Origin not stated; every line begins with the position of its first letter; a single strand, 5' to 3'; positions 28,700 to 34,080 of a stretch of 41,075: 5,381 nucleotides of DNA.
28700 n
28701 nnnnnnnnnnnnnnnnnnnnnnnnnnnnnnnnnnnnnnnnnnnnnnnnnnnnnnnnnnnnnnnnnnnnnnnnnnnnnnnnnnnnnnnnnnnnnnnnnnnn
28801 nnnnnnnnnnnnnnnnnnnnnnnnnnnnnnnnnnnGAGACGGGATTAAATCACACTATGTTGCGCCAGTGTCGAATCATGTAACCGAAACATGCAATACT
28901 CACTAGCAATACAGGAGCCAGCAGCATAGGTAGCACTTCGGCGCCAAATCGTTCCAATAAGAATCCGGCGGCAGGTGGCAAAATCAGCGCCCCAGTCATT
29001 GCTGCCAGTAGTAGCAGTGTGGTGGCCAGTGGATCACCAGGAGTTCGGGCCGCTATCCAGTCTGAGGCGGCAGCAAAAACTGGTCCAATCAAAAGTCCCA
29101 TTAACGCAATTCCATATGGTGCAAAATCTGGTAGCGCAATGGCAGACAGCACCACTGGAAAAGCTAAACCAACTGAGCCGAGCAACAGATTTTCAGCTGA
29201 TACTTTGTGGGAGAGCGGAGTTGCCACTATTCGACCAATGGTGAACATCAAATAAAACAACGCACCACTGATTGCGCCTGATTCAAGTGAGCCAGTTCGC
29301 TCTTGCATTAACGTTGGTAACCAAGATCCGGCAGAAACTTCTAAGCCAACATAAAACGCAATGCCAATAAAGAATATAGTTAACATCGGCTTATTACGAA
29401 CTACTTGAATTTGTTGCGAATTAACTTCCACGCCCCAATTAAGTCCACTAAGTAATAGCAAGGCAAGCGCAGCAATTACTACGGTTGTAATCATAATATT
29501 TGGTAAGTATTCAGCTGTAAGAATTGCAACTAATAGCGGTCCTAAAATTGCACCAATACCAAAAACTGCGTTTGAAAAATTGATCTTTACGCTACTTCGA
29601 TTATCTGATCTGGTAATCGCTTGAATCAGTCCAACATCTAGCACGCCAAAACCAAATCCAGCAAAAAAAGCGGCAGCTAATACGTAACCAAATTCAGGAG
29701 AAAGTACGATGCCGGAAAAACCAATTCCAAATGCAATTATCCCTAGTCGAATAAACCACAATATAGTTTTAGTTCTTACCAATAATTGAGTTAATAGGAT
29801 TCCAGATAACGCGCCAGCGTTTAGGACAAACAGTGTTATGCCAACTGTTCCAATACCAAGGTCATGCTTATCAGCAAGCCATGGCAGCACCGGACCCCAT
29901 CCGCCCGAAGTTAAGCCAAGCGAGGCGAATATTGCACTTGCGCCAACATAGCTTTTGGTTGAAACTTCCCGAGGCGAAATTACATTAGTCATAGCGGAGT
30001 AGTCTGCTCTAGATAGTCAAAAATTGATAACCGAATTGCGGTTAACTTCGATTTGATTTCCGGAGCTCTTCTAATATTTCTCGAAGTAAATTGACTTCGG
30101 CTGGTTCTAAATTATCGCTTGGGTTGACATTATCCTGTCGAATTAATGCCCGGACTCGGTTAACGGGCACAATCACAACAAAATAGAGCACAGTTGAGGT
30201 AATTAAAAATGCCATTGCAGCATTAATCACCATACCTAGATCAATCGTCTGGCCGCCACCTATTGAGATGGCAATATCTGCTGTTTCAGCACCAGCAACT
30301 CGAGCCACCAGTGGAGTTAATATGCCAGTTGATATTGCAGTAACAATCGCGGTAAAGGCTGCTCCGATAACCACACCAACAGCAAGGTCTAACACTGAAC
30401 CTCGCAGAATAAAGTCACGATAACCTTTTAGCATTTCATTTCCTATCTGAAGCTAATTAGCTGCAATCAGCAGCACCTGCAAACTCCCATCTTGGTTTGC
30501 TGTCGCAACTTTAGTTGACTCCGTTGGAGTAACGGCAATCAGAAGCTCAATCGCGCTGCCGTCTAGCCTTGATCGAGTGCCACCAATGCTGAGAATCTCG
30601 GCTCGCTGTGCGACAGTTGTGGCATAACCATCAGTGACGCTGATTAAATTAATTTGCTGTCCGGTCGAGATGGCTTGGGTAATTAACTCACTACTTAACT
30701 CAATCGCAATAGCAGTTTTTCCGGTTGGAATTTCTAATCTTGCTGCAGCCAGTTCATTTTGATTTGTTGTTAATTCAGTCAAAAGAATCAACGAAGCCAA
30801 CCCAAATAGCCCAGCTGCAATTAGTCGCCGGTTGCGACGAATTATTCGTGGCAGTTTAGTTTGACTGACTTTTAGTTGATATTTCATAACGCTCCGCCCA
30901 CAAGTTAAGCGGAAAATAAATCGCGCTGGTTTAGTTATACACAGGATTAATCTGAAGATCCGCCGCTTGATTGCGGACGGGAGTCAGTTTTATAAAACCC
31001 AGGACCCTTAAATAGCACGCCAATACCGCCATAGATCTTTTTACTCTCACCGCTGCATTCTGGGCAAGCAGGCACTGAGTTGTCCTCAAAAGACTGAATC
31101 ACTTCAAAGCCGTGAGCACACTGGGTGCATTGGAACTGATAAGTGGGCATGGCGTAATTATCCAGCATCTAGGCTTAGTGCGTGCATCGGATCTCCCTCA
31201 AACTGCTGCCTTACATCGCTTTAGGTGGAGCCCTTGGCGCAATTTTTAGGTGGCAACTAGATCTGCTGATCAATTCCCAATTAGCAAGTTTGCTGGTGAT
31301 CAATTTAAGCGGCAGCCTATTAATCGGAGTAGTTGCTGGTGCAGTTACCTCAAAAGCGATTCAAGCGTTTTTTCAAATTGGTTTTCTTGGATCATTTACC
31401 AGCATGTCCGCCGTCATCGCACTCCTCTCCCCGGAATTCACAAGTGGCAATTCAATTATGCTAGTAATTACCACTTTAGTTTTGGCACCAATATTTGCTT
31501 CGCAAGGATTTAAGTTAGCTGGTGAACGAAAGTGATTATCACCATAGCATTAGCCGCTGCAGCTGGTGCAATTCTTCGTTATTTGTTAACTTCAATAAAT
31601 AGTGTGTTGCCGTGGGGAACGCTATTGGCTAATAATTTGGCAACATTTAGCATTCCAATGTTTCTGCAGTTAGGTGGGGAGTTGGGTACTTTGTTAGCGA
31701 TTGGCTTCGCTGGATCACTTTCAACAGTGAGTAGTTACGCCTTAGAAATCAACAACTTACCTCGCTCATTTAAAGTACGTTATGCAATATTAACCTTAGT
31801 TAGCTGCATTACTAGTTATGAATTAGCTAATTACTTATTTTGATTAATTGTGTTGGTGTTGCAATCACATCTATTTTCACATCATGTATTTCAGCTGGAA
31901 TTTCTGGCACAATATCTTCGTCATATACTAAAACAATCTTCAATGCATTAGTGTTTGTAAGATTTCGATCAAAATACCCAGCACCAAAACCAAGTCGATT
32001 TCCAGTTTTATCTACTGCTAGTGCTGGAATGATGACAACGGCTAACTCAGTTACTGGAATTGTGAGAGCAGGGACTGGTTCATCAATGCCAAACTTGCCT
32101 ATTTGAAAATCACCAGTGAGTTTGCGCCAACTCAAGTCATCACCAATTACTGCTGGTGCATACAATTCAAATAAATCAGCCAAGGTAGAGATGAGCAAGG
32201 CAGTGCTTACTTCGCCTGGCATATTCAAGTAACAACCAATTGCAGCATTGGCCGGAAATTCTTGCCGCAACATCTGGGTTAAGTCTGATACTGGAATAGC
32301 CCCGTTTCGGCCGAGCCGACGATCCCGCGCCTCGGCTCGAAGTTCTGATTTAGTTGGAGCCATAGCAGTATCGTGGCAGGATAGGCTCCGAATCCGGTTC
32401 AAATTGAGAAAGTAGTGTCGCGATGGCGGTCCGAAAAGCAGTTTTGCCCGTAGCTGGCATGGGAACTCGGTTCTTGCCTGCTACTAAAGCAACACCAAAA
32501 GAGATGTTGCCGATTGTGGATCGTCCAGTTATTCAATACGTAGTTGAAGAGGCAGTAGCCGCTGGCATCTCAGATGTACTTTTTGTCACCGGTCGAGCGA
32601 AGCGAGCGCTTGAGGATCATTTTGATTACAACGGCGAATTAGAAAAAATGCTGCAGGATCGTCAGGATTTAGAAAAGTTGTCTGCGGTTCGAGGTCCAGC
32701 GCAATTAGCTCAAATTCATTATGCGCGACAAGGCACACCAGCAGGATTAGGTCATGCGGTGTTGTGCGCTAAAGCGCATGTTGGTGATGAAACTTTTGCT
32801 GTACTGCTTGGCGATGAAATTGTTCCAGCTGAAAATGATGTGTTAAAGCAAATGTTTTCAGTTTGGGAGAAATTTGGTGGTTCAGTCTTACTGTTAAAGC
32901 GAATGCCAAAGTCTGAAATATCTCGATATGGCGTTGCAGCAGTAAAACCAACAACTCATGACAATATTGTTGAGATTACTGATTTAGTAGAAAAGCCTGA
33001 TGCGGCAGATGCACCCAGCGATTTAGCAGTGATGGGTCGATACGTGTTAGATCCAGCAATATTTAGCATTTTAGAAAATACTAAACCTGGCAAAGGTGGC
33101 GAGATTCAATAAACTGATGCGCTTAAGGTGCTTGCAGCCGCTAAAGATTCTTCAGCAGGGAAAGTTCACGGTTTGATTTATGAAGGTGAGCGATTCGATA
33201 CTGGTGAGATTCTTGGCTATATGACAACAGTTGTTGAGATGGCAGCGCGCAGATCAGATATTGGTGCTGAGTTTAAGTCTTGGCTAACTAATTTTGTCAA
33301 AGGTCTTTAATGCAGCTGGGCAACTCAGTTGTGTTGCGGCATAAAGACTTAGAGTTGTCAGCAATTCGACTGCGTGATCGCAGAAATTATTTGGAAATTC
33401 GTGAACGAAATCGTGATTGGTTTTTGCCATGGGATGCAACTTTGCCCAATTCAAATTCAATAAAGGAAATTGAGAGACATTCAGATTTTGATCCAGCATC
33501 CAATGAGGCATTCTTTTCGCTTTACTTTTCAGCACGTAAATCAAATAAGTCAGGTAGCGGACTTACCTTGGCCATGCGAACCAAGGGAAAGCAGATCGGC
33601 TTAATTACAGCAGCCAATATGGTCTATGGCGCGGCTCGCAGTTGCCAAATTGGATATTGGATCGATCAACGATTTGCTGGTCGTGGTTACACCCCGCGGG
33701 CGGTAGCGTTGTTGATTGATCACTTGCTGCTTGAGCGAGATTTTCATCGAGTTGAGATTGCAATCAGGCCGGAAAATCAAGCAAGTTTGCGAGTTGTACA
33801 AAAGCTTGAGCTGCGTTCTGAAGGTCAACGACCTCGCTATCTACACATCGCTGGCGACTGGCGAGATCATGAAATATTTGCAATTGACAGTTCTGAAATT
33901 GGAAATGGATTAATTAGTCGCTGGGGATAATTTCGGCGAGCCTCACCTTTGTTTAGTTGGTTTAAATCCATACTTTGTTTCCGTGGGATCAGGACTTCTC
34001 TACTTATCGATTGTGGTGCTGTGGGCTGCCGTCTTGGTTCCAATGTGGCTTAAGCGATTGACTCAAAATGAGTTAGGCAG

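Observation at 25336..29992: Tight four-gene operon MFS / DUF3048 lipoprotein / MBOAT / TM-anchored SGNH: a candidate undescribed extracytoplasmic O-acylation system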

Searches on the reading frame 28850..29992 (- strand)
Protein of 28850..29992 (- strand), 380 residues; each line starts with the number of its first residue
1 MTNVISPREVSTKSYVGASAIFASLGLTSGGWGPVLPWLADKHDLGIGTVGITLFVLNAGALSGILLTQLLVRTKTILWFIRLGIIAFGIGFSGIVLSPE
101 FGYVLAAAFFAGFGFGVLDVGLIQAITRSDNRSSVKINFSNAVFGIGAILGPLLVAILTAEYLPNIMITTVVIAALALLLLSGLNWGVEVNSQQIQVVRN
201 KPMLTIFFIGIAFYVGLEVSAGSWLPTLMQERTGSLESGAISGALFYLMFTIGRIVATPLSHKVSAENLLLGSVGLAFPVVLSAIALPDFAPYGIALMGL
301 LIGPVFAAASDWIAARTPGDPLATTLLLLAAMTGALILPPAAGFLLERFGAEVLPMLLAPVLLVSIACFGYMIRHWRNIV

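Call 3: search_protein_families(library=pfam, proteins=[window:28850-29992:-], max_evalue=0.01)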
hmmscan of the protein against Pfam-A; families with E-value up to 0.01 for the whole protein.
window:28850-29992:- (380 aa): 1 family
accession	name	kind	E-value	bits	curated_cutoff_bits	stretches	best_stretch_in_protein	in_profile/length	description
PF07690.21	MFS_1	-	7e-17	61.8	33.4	2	23-318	6-324/347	Major Facilitator Superfamily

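Call 4: search_protein_families(library=ncbifam, proteins=[window:28850-29992:-], max_evalue=0.01)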
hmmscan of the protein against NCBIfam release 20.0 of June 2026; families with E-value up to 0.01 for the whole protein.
window:28850-29992:- (380 aa): 4 families
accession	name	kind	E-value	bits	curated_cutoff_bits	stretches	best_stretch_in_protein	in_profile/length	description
NF002982.0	PRK03699.1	equivalog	1.8e-06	27.3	221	1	33-362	28-369/395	MFS transporter TsgA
TIGR00895.1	2A0115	subfamily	2.1e-05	23.7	418.55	1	219-313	267-359/398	aromatic acid/H+ symport family MFS transporter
TIGR00900.1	2A0121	subfamily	0.0001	21.8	319.6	0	130-184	241-296/364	H+ Antiporter protein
NF002962.0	PRK03633.1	equivalog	0.00025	20.3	361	1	38-364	32-363/382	MFS transporter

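Call 68: search_solved_structures(query=window:28850-29992:-, max_evalue=1)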
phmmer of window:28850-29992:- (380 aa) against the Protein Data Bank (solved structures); distinct sequences matched with E-value up to 1: 1.
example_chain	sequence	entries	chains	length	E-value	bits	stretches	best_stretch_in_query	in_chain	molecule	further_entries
2c1c_A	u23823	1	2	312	2.1e-05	27.4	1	243-332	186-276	CARBOXYPEPTIDASE B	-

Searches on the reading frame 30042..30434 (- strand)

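Call 3: search_protein_families(library=pfam, proteins=[window:30042-30434:-], max_evalue=0.01)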
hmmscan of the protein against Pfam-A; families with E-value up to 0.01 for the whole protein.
window:30042-30434:- (130 aa): 2 families
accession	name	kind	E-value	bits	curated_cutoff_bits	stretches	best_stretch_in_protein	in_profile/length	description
PF01741.23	MscL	-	5.7e-29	101.4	27.4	1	1-124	1-122/123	Large-conductance mechanosensitive channel, MscL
PF03609.19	EII-Sor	-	0.0077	16.1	26.3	1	16-104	41-130/233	PTS system sorbose-specific iic component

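Call 4: search_protein_families(library=ncbifam, proteins=[window:30042-30434:-], max_evalue=0.01)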
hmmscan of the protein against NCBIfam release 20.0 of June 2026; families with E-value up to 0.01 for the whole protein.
window:30042-30434:- (130 aa): 8 families
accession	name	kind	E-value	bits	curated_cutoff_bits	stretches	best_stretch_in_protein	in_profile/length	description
NF001842.0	PRK00567.1-3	equivalog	4.3e-36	124.2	146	1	1-128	1-127/147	large-conductance mechanosensitive channel protein MscL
NF010557.0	PRK13952.1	equivalog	1.4e-21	77.1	159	2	1-48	3-50/142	large conductance mechanosensitive channel protein MscL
TIGR00220.1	mscL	equivalog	1.4e-21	77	71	1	1-124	1-124/127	large conductance mechanosensitive channel protein MscL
NF010560.0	PRK13955.1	equivalog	1.7e-19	70.1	180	1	1-129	1-127/132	large conductance mechanosensitive channel protein MscL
NF010558.0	PRK13953.1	equivalog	1.4e-18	67.2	197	1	1-125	4-124/128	large conductance mechanosensitive channel protein MscL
NF001843.0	PRK00567.1-4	equivalog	1.8e-18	66.9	142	1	1-127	3-133/135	large-conductance mechanosensitive channel protein MscL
NF010559.0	PRK13954.1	equivalog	5.8e-17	62.3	176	1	1-126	1-118/120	large conductance mechanosensitive channel protein MscL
NF001841.0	PRK00567.1-1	equivalog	1.7e-13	50.9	225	1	1-128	3-134/137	large-conductance mechanosensitive channel protein MscL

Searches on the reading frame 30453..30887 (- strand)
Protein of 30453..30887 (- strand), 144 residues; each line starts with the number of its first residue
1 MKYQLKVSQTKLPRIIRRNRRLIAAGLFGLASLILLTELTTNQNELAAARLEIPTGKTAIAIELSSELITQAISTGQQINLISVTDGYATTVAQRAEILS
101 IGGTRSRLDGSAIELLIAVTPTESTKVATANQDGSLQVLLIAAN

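Call 3: search_protein_families(library=pfam, proteins=[window:30453-30887:-], max_evalue=0.01)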
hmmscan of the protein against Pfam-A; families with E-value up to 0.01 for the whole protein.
window:30453-30887:- (144 aa): 1 family
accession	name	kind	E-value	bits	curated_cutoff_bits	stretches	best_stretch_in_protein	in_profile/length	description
PF16976.10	RcpC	-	0.00026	21.3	28.8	1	53-140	7-113/114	Flp pilus assembly protein RcpC/CpaB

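Call 4: search_protein_families(library=ncbifam, proteins=[window:30453-30887:-], max_evalue=0.01)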
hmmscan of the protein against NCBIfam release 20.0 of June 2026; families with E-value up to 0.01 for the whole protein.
window:30453-30887:- (144 aa): 0 families

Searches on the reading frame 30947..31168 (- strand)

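Call 72: search_protein_families(library=pfam, proteins=[window:30947-31168:-], max_evalue=0.001)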
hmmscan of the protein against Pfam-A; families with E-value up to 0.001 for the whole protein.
window:30947-31168:- (73 aa): 2 families
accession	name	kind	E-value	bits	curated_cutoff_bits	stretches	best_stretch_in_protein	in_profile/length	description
PF09723.15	Zn_ribbon_8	-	3e-14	53.2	34.4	1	7-45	1-40/41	Zinc ribbon domain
PF01155.25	HypA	-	0.00086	19.7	28.9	1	9-49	68-103/112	Hydrogenase/urease nickel incorporation, metallochaperone, hypA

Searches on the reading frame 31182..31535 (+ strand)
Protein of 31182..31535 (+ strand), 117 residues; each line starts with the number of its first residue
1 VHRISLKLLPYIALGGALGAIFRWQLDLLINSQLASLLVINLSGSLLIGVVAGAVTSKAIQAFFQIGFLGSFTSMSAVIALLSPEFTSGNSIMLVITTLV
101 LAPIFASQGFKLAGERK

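Call 72: search_protein_families(library=pfam, proteins=[window:31182-31535:+], max_evalue=0.001)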
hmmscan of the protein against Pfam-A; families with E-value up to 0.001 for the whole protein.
window:31182-31535:+ (117 aa): 1 family
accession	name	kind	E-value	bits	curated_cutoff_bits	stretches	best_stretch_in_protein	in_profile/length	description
PF02537.21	CRCB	-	1.5e-15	57.9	32.9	1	11-104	2-97/103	CrcB-like protein, Camphor Resistance (CrcB)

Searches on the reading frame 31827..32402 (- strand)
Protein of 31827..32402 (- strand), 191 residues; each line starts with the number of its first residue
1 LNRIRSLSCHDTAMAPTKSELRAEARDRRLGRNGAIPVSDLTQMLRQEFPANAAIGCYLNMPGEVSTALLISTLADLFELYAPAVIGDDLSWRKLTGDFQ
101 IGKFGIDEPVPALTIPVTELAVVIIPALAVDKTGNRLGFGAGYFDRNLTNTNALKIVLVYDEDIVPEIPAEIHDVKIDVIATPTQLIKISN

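Call 72: search_protein_families(library=pfam, proteins=[window:31827-32402:-], max_evalue=0.001)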
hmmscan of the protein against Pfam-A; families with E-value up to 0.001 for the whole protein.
window:31827-32402:- (191 aa): 1 family
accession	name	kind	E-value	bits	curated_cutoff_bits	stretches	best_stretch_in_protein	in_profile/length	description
PF01812.26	5-FTHF_cyc-lig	-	5.4e-26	92.1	27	1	47-183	36-186/186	5-formyltetrahydrofolate cyclo-ligase family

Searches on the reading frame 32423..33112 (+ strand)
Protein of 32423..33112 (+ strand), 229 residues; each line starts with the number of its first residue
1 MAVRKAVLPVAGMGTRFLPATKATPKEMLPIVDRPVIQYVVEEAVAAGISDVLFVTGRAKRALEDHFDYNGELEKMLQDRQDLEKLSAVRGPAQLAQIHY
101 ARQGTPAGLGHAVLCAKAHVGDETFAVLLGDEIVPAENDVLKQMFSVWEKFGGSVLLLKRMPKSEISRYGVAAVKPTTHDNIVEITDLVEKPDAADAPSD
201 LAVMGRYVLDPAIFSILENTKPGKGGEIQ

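Call 73: search_protein_families(library=pfam, proteins=[window:32423-33112:+], max_evalue=0.001)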
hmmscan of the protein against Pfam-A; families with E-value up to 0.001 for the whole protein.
window:32423-33112:+ (229 aa): 2 families
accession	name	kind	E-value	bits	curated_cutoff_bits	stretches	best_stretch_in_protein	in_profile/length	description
PF00483.29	NTP_transferase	-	3.9e-26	92.6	21.2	1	6-223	2-195/245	Nucleotidyl transferase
PF12804.13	NTP_transf_3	-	1.1e-06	29.4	27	1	8-156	3-119/160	MobA-like NTP transferase domain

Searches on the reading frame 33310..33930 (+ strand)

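Call 73: search_protein_families(library=pfam, proteins=[window:33310-33930:+], max_evalue=0.001)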
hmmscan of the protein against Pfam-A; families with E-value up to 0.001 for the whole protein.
window:33310-33930:+ (206 aa): 2 families
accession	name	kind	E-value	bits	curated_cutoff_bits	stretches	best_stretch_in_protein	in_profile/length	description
PF13302.13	Acetyltransf_3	-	6.5e-17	62.9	25.4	1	14-167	2-136/138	Acetyltransferase (GNAT) domain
PF00583.31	Acetyltransf_1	-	8.3e-06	26.5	20.7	1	56-166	9-114/116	Acetyltransferase (GNAT) family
